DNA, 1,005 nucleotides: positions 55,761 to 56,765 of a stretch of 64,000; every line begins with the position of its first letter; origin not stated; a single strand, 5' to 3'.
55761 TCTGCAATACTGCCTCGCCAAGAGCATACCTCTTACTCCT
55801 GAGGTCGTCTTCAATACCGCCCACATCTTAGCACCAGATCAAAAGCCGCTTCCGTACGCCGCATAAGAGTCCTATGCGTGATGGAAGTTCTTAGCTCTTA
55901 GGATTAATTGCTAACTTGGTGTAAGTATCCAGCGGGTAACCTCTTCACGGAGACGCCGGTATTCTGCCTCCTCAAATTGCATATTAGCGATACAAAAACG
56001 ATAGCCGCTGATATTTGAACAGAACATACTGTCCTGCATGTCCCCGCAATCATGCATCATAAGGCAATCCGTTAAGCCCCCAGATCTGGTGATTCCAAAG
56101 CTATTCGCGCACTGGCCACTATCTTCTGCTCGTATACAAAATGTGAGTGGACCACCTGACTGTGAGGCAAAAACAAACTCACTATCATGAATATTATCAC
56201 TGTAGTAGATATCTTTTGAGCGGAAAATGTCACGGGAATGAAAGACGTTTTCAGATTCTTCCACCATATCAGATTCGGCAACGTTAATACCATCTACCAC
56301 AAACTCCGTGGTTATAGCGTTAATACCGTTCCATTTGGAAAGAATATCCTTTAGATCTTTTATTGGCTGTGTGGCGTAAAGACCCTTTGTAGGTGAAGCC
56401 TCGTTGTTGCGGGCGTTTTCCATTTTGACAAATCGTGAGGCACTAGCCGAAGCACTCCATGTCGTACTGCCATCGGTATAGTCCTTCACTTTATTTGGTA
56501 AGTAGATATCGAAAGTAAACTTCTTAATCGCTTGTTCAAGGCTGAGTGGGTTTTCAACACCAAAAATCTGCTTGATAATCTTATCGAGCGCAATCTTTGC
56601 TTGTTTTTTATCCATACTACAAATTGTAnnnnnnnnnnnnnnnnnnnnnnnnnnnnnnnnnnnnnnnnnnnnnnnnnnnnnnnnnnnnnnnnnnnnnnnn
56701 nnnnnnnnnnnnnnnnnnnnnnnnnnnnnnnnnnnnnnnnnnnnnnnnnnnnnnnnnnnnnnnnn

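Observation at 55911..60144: Operon of an FtsK/HerA/VirB4-like ATPase plus three tandem 234-aa Cys-containing paralogs: candidate undescribed system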

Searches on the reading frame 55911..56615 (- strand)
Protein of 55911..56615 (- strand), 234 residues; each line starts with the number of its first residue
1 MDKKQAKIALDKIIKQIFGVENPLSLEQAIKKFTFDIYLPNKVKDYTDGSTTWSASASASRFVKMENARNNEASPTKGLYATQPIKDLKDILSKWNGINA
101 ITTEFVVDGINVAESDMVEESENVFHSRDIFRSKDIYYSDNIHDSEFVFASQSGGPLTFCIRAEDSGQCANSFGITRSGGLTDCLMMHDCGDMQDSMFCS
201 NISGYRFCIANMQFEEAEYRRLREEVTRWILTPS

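Call 3: search_protein_families(library=pfam, proteins=[window:55911-56615:-], max_evalue=1)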
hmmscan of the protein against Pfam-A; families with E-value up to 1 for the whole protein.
window:55911-56615:- (234 aa): 1 family
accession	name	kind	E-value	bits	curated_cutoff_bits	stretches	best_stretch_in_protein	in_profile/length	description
PF18510.6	NUC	-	0.07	14.1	25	1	16-118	23-121/162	Nuclease domain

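Call 4: search_protein_families(library=ncbifam, proteins=[window:55911-56615:-], max_evalue=1)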
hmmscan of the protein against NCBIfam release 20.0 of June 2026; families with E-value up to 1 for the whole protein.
window:55911-56615:- (234 aa): 0 families

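Call 5: search_protein_families(library=padloc, proteins=[window:55911-56615:-], max_evalue=1)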
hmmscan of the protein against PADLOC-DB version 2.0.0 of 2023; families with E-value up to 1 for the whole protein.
window:55911-56615:- (234 aa): 0 families

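Call 6: search_protein_families(library=phrogs, proteins=[window:55911-56615:-], max_evalue=1)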
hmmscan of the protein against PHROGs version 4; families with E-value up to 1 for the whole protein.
window:55911-56615:- (234 aa): 1 family
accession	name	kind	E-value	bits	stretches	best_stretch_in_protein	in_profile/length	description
phrog_15341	-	unknown function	0.041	14.3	1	111-213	132-231/276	-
